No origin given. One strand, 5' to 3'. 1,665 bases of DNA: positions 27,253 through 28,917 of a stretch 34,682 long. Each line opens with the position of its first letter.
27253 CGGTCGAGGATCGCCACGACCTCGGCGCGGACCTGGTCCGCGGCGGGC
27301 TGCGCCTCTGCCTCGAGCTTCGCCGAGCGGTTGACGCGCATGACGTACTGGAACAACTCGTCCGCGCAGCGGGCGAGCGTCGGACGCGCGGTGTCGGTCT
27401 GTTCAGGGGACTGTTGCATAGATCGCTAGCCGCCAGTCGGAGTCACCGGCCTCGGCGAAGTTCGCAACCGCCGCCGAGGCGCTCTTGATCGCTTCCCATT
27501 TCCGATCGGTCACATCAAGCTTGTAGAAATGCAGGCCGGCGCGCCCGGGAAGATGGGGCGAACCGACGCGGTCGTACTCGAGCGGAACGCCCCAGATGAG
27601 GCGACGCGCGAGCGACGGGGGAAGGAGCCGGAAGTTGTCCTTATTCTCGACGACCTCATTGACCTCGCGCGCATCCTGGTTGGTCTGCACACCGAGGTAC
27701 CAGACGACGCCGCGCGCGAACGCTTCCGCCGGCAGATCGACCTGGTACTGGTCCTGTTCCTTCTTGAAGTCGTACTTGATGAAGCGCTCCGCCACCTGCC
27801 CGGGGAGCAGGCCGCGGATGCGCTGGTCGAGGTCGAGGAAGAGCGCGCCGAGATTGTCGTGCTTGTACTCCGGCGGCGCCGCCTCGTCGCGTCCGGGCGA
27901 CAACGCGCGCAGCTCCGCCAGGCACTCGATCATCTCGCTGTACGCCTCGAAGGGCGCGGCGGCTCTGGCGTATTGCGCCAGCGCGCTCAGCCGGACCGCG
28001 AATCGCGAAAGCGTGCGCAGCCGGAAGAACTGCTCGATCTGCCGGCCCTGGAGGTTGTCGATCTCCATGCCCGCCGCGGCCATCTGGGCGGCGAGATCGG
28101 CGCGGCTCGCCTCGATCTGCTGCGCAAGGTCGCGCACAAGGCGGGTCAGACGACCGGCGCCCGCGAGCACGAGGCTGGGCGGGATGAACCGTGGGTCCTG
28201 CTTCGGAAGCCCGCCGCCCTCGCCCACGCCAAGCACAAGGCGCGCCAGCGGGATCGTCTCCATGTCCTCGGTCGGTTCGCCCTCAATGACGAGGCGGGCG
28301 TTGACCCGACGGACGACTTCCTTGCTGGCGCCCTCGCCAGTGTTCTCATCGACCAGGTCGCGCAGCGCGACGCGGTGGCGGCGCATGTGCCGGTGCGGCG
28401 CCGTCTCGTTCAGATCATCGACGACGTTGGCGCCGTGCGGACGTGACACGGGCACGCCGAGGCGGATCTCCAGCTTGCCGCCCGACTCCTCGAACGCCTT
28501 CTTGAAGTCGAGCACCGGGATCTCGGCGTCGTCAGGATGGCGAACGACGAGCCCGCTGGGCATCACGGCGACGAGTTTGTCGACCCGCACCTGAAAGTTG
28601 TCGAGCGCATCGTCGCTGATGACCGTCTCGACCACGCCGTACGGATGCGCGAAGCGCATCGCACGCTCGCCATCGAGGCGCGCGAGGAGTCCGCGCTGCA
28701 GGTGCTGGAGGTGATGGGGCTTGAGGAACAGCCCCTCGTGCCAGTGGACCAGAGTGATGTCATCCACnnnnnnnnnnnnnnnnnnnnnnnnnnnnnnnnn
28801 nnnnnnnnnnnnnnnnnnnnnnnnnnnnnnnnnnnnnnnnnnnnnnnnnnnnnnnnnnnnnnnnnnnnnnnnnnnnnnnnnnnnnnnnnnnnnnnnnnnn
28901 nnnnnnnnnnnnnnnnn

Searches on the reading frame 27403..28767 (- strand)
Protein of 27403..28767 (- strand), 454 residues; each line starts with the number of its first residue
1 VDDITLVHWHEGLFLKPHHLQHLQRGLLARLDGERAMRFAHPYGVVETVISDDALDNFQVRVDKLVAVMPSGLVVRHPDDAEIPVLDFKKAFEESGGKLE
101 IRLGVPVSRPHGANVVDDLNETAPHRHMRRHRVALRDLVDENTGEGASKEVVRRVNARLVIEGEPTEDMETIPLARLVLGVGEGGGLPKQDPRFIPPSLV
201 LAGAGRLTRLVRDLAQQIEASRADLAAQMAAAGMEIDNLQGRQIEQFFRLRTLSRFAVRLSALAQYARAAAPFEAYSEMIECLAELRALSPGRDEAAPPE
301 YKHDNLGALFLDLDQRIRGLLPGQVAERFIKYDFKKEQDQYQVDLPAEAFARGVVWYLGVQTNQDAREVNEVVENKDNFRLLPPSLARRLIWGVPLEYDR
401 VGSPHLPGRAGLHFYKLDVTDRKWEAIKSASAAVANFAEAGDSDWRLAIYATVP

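Call 3: search_protein_families(library=pfam, proteins=[window:27403-28767:-], max_evalue=0.01)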
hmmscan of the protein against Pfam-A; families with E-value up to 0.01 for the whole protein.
window:27403-28767:- (454 aa): 1 family
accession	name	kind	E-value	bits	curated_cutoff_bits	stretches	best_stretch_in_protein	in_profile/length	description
PF05936.17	T6SS_VasE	-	9e-58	196.5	23.4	1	19-433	1-411/429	Bacterial Type VI secretion, VC_A0110, EvfL, ImpJ, VasE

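Call 6: search_protein_families(library=ncbifam, proteins=[window:27403-28767:-], max_evalue=1)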
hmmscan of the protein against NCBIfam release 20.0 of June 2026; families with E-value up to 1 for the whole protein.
window:27403-28767:- (454 aa): 2 families
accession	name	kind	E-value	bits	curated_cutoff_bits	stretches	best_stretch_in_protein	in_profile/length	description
TIGR03353.2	VI_chp_4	equivalog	1.6e-64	218.6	100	1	7-451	3-428/429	type VI secretion system baseplate subunit TssK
NF047942.1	TatA_Rickett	exception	0.13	12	90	1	199-225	16-42/45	twin-arginine translocase TatA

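Call 9: find_homologous_proteins(query=window:27403-28767:-, max_evalue=1e-10)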
Query window:27403-28767:- (454 aa): 159 proteins with E <= 1e-10 among 8000 candidates; the best 120 are listed.
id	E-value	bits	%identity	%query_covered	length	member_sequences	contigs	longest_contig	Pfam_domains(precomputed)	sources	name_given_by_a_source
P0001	2.6e-292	987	97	100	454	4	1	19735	PF05936.18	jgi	jgi:type VI secretion system protein ImpJ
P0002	1.7e-273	925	90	100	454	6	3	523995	PF05936.18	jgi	-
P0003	3.4e-265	898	87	100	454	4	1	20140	PF05936.18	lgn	-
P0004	5.4e-176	604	63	95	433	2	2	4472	PF05936.18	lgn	-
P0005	3.7e-136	473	48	99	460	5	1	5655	PF05936.18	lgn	-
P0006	2.8e-115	404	46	100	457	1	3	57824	PF05936.18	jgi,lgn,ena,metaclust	metaclust:\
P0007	8.7e-114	399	45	99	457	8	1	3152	PF05936.18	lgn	-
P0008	1.5e-112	395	45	100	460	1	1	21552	PF05936.18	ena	-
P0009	6.0e-112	393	45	99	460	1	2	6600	PF05936.18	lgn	-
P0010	1.6e-110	388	44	99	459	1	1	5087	PF05936.18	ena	-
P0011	2.4e-110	388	45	99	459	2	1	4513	PF05936.18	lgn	-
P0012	7.8e-110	386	44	99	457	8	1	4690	PF05936.18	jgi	jgi:type VI secretion system ImpJ/VasE family protein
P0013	7.7e-109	383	45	99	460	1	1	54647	PF05936.18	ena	-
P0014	1.0e-108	382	43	99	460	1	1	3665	PF05936.18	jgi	-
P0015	2.3e-108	381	44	99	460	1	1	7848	PF05936.18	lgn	-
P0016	1.1e-107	379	43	99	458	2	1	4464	PF05936.18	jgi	jgi:type VI secretion system protein ImpJ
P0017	1.2e-106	375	43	100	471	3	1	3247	PF05936.18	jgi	-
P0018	1.3e-106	375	45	99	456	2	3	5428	PF05936.18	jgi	-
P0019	2.0e-106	375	43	100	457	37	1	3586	PF05936.18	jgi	jgi:type VI secretion system ImpJ/VasE family protein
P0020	2.4e-106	375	43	99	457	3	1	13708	PF05936.18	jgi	jgi:type VI secretion system protein ImpJ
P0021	3.7e-106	374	42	99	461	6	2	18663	PF05936.18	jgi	jgi:type VI secretion system protein ImpJ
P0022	4.5e-106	374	43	99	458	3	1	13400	PF05936.18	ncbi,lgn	ncbi:MAG TPA: type VI secretion system baseplate subunit TssK [Terrimicrobiaceae bacterium]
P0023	7.1e-106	373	44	99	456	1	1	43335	PF05936.18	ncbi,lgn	-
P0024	2.9e-105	371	43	99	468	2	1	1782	PF05936.18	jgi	jgi:type VI secretion system ImpJ/VasE family protein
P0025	1.5e-104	369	42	99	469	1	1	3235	PF05936.18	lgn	-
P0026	1.8e-104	368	43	99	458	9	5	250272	PF05936.18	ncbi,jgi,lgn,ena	jgi:type VI secretion system protein ImpJ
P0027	2.8e-104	368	43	99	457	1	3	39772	PF05936.18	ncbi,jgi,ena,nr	ncbi:MAG TPA: type VI secretion system baseplate subunit TssK [Phycisphaerae bacterium]|nr:type VI s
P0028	3.7e-104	367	42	99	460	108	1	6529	PF05936.18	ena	-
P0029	4.1e-104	367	43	99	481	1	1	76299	PF05936.18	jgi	-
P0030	7.6e-104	366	43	99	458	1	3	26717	PF05936.18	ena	-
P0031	9.1e-104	366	43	96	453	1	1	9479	PF05936.18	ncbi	-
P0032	1.3e-103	366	43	98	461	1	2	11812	PF05936.18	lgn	-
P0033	4.8e-103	364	43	100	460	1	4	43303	PF05936.18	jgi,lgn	jgi:type VI secretion system ImpJ/VasE family protein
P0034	5.2e-103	364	43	99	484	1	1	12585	PF05936.18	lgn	-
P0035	8.0e-103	363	43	99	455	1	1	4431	PF05936.18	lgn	-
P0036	1.1e-102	362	42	99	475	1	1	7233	PF05936.18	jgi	-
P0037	1.2e-102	362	43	99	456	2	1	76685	PF05936.18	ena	-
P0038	1.5e-102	362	42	99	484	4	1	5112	PF05936.18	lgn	-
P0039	1.7e-102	362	41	100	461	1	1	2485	PF05936.18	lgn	-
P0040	1.7e-102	362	43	99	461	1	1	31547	PF05936.18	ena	-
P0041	4.4e-102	360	42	99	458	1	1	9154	PF05936.18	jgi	jgi:type VI secretion system protein ImpJ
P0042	5.4e-102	360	41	100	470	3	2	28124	PF05936.18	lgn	-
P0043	8.7e-102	360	42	99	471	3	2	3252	PF05936.18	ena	-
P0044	1.1e-101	359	40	99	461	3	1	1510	PF05936.18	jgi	-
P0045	2.9e-101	358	43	99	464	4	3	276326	PF05936.18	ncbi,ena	ncbi:MAG: type VI secretion system baseplate subunit TssK [Planctomycetota bacterium]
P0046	3.3e-101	358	42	99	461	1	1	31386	PF05936.18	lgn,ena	-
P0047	3.4e-101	358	40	99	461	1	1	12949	PF05936.18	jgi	-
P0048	5.6e-101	357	42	99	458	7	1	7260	PF05936.18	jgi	jgi:type VI secretion system protein ImpJ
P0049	6.6e-101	357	41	99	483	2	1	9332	PF05936.18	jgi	-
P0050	7.2e-101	356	41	99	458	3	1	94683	PF05936.18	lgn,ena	-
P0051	8.6e-101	356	43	99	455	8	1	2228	PF05936.18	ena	-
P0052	1.1e-100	356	41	100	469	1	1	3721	PF05936.18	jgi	jgi:type VI secretion system protein ImpJ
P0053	1.3e-100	356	40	99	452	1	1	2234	PF05936.18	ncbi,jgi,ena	jgi:type VI secretion system ImpJ/VasE family protein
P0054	2.5e-100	355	42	100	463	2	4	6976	PF05936.18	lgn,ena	-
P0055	4.0e-100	354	42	98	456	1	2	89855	PF05936.18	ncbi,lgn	ncbi:MAG: type VI secretion system baseplate subunit TssK [Phycisphaeraceae bacterium]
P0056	4.0e-100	354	42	98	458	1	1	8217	PF05936.18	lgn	-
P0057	4.0e-100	354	42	100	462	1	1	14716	PF05936.18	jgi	jgi:type VI secretion system protein ImpJ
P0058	4.2e-100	354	39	99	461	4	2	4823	PF05936.18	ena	-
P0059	4.8e-100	354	42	99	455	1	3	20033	PF05936.18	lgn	-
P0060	6.9e-100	353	42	99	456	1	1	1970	PF05936.18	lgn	-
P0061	7.5e-100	353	41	99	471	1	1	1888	PF05936.18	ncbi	-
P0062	1.1e-99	353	41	99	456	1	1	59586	PF05936.18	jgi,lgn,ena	-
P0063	1.3e-99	352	41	98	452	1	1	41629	PF05936.18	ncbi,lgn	ncbi:MAG: type VI secretion system baseplate subunit TssK [Opitutus sp.]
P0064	1.4e-99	352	40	99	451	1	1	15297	PF05936.18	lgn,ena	-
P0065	1.5e-99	352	42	99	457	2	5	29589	PF05936.18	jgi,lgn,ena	-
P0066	1.6e-99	352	42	99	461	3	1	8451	PF05936.18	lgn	-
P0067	2.1e-99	352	41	98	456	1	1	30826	PF05936.18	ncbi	ncbi:MAG: type VI secretion system baseplate subunit TssK [Phycisphaerales bacterium]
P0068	2.6e-99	351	42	99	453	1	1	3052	PF05936.18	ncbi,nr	ncbi:MAG: type VI secretion system baseplate subunit TssK [Verrucomicrobia bacterium]|nr:type VI sec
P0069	3.5e-99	351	41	99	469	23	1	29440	PF05936.18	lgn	-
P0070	4.8e-99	350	41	100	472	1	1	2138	PF05936.18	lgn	-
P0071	5.0e-99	350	40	99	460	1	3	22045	PF05936.18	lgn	-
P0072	5.7e-99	350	40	100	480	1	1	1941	PF05936.18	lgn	-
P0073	7.2e-99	350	41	99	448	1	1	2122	PF05936.18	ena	-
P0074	7.5e-99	350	40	100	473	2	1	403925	PF05936.18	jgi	jgi:type VI secretion system protein ImpJ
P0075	2.3e-98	348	42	100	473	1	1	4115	PF05936.18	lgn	-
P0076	2.7e-98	348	40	100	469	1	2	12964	PF05936.18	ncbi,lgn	-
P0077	3.9e-98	347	39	100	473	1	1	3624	PF05936.18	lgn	-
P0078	6.3e-98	347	41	99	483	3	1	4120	PF05936.18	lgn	-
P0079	1.4e-97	346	38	99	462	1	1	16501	PF05936.18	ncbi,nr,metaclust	ncbi:MAG: type VI secretion system-associated protein [Deltaproteobacteria bacterium RBG_13_47_9]|nr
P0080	2.1e-97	345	42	99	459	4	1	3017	PF05936.18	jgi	-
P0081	2.3e-97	345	40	100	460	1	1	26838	PF05936.18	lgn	-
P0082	2.4e-97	345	41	99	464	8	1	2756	PF05936.18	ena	-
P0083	2.5e-97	345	39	99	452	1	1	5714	PF05936.18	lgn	-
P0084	3.7e-97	344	39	100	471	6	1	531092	PF05936.18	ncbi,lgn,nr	ncbi:MAG: type VI secretion system baseplate subunit TssK [Tepidisphaera sp.]|nr:type VI secretion s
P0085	5.4e-97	344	40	99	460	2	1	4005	PF05936.18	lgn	-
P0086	9.1e-97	343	41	99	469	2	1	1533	PF05936.18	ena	-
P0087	1.5e-96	342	40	100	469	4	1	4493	PF05936.18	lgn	-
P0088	2.1e-96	342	40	100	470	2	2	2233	PF05936.18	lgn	-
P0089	2.6e-96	341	38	99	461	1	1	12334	PF05936.18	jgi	jgi:type VI secretion system protein ImpJ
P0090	4.5e-96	341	41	100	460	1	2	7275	PF05936.18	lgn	-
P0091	1.2e-95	339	41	99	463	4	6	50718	PF05936.18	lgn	-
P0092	1.3e-95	339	41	98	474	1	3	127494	PF05936.18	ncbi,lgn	-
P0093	1.4e-95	339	40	98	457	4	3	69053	PF05936.18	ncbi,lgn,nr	ncbi:MAG: type VI secretion system baseplate subunit TssK [Phycisphaerales bacterium]|nr:type VI sec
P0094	4.9e-95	337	41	97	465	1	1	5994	PF05936.18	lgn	-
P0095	1.3e-94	336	40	99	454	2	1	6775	PF05936.18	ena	-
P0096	7.4e-94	333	40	100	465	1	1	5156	PF05936.18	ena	-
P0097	9.7e-94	333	39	100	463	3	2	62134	PF05936.18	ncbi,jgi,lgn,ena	-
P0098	1.2e-93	333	39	100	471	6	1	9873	PF05936.18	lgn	-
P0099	2.3e-93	332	41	99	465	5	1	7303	PF05936.18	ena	-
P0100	4.3e-93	331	39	100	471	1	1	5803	PF05936.18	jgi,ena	-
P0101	4.4e-93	331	40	99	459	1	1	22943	PF05936.18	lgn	-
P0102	1.3e-92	329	42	99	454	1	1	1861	PF05936.18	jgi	jgi:type VI secretion system protein ImpJ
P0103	1.4e-92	329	40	99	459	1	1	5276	PF05936.18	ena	-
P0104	2.0e-92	329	40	99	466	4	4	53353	PF05936.18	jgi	jgi:type VI secretion system ImpJ/VasE family protein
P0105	3.2e-92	328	39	100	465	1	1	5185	PF05936.18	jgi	jgi:type VI secretion system ImpJ/VasE family protein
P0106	4.4e-92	328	41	100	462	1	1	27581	PF05936.18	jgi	-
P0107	4.9e-92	327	41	99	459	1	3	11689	PF05936.18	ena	-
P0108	6.8e-92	327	40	100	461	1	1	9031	PF05936.18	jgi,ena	-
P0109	8.8e-92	327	40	99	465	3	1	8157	PF05936.18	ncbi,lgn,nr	ncbi:MAG TPA: type VI secretion system baseplate subunit TssK [Phycisphaerales bacterium]|nr:type VI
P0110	9.3e-92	326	40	98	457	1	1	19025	PF05936.18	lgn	-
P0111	1.6e-91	326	41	99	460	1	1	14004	PF05936.18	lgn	-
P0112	3.0e-91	325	40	99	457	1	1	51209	PF05936.18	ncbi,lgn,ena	-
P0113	2.9e-90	322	39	99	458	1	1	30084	PF05936.18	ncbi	-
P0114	3.5e-90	321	37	99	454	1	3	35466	PF05936.18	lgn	-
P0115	4.7e-90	321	39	100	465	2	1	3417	PF05936.18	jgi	-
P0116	3.7e-89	318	38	99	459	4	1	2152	PF05936.18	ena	-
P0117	1.0e-88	316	39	100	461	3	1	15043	PF05936.18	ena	-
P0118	1.1e-88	316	40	99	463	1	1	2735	PF05936.18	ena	-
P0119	1.1e-88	316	40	94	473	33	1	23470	PF05936.18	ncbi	ncbi:MAG: type VI secretion system baseplate subunit TssK [Phycisphaerales bacterium]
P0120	2.9e-88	315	38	100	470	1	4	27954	PF05936.18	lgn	-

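Call 10: find_encoding_contigs(protein=P0002, flank=10000, max_places=3)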
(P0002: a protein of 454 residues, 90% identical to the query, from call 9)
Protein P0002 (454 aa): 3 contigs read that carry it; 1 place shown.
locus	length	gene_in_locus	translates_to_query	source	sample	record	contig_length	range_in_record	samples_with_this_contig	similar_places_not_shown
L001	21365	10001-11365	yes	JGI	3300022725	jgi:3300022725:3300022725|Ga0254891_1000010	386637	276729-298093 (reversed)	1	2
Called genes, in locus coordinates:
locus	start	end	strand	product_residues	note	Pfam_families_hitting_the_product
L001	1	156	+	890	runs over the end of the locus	PF02861:Clp_N (weak), PF13191:AAA_16 (weak), PF23569:NBD_SMAX1, PF00004:AAA, PF17871:AAA_lid_9, PF07724:AAA_2, PF07728:AAA_5, PF10431:ClpB_D2-small, +5 more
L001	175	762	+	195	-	-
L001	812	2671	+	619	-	PF05954:Phage_GPD, PF04717:Phage_base_V, PF20093:DUF6484 (faint)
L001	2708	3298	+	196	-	PF22011:DUF6931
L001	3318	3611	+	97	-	PF05488:PAAR_motif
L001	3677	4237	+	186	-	-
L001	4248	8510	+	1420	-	-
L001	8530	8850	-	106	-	-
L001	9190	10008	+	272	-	-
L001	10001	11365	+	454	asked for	PF05936:T6SS_VasE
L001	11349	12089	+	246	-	PF09850:DotU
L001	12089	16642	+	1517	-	PF14331:IcmF-related_N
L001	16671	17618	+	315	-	-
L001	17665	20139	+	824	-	PF00875:DNA_photolyase (weak), PF01266:DAO (weak), PF13450:NAD_binding_8, PF01593:Amino_oxidase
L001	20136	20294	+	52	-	PF11625:DUF3253 (weak)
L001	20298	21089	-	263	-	PF10099:RskA_C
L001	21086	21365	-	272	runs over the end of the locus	PF04542:Sigma70_r2, PF04545:Sigma70_r4, PF08281:Sigma70_r4_2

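Call 11: find_encoding_contigs(protein=P0084, flank=10000, max_places=2)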
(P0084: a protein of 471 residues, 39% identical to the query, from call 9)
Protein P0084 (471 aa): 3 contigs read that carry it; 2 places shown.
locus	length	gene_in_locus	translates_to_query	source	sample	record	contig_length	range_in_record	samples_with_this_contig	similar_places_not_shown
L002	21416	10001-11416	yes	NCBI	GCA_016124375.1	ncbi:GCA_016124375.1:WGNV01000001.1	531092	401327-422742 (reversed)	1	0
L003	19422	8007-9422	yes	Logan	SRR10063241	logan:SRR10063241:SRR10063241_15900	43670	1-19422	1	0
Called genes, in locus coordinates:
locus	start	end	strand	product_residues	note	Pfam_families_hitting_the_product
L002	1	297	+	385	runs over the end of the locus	PF02653:BPD_transp_2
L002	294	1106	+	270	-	PF00005:ABC_tran, PF13304:AAA_21 (faint), PF12399:BCA_ABC_TP_C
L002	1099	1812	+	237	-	PF00005:ABC_tran, PF13304:AAA_21 (weak)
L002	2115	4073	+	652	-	-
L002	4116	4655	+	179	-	-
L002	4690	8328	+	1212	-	-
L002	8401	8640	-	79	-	-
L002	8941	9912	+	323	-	-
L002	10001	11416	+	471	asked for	PF05936:T6SS_VasE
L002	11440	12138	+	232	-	PF09850:DotU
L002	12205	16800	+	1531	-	PF14331:IcmF-related_N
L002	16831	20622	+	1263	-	PF03781:FGE-sulfatase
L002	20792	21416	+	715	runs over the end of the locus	PF03865:ShlB (weak)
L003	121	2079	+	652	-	-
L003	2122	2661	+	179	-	-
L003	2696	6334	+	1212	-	-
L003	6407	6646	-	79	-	-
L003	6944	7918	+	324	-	-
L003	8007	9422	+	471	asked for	PF05936:T6SS_VasE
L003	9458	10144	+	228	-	PF09850:DotU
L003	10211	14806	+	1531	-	PF14331:IcmF-related_N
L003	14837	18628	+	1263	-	PF03781:FGE-sulfatase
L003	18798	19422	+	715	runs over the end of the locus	PF03865:ShlB (weak)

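Call 12: find_encoding_contigs(protein=P0001, flank=10000, max_places=2)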
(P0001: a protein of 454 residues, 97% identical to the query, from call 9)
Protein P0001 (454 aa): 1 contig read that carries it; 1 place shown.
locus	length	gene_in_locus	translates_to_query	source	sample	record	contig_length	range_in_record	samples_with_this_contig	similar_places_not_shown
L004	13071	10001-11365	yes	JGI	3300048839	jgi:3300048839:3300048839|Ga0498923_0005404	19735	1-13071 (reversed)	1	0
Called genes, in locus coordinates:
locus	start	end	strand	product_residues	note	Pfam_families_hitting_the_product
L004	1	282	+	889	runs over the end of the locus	PF02861:Clp_N, PF13191:AAA_16 (weak), PF23569:NBD_SMAX1, PF00004:AAA, PF17871:AAA_lid_9, PF07724:AAA_2, PF07728:AAA_5, PF10431:ClpB_D2-small, +5 more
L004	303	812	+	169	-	-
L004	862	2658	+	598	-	PF05954:Phage_GPD, PF04717:Phage_base_V, PF20093:DUF6484 (weak)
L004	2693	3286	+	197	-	PF22011:DUF6931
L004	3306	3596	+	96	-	PF05488:PAAR_motif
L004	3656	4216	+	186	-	-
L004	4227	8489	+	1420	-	PF03781:FGE-sulfatase (weak)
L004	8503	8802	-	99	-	-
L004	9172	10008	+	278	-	-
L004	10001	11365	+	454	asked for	PF05936:T6SS_VasE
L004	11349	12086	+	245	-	PF09850:DotU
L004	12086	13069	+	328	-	?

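Call 13: find_encoding_contigs(protein=P0003, flank=10000, max_places=2)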
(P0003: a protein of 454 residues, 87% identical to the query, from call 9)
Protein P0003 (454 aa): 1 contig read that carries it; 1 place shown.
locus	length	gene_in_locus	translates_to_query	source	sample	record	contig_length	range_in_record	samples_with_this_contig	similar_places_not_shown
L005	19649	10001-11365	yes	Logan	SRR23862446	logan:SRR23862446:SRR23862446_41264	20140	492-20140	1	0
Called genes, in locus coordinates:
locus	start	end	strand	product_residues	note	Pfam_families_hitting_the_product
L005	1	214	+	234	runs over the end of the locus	?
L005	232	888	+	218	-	-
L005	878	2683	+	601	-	PF05954:Phage_GPD, PF20093:DUF6484 (faint), PF04717:Phage_base_V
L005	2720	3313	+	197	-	PF22011:DUF6931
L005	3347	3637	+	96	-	PF05488:PAAR_motif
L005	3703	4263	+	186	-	-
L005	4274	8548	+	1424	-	PF03781:FGE-sulfatase (weak)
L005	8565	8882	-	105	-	-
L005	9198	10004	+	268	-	-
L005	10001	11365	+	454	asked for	PF05936:T6SS_VasE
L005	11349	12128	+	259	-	PF09850:DotU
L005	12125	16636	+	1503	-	PF14331:IcmF-related_N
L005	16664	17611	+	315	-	-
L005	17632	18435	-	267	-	PF10099:RskA_C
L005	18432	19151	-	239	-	PF04542:Sigma70_r2, PF08281:Sigma70_r4_2, PF04545:Sigma70_r4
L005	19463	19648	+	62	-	?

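Call 22: search_protein_families(library=pfam, proteins=[L001:175-762:+, L004:303-812:+, L005:232-888:+, L001:3677-4237:+, L002:2115-4073:+, L002:4116-4655:+, L002:8941-9912:+], max_evalue=1)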
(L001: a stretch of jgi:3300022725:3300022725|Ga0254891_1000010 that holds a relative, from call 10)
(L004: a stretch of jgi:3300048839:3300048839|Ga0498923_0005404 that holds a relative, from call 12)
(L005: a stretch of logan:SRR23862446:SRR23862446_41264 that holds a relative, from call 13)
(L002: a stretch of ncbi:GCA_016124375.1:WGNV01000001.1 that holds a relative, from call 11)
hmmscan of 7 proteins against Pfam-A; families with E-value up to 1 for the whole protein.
L001:175-762:+ (195 aa): 0 families

L004:303-812:+ (169 aa): 0 families

L005:232-888:+ (218 aa): 1 family
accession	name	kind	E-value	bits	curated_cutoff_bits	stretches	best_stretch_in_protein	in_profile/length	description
PF23170.1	bHLH_PER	-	0.44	10.7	27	1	107-129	9-31/60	Period circadian protein homolog bHLH-like domain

L001:3677-4237:+ (186 aa): 0 families

L002:2115-4073:+ (652 aa): 0 families

L002:4116-4655:+ (179 aa): 0 families

L002:8941-9912:+ (323 aa): 2 families
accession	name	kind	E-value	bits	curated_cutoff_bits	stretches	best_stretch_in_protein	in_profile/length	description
PF11272.13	DUF3072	-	0.073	13.4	27.5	1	212-231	2-21/56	Protein of unknown function (DUF3072)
PF22094.2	CED4_WHD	-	0.11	13.1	26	1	182-252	13-82/95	CED4, winged-helix domain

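Call 23: find_homologous_proteins(query=L001:812-2671:+, max_evalue=1e-30)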
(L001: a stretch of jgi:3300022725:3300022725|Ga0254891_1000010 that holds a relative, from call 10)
Query L001:812-2671:+ (619 aa): 9 proteins with E <= 1e-30 among 8000 candidates.
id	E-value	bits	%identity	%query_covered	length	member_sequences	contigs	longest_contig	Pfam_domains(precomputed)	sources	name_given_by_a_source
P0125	3.8e-279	945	98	70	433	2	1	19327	PF04717.19,PF20093.6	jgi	-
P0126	5.7e-196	670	51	99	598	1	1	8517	PF04717.19,PF20093.6,PF05954.18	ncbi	ncbi:MAG: type VI secretion system Vgr family protein [Phycisphaerales bacterium]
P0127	2.2e-187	642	49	99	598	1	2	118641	PF04717.19,PF20093.6,PF05954.18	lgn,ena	-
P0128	4.4e-186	638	51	99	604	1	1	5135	PF04717.19,PF05954.18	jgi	jgi:type VI secretion system secreted protein VgrG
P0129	2.0e-185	636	48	99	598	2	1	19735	PF04717.19,PF20093.6,PF05954.18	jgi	jgi:uncharacterized protein involved in type VI secretion and phage assembly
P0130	3.1e-180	619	46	99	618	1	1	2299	PF04717.19,PF20093.6,PF05954.18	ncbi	-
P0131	3.5e-37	146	29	90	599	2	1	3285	PF04717.19,PF24032.2,PF05954.18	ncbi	-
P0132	9.8e-33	131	25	81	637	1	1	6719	PF04717.19,PF22178.4,PF05954.18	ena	-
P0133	1.6e-31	127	27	89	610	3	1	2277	PF04717.19,PF24032.2,PF05954.18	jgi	jgi:phage protein D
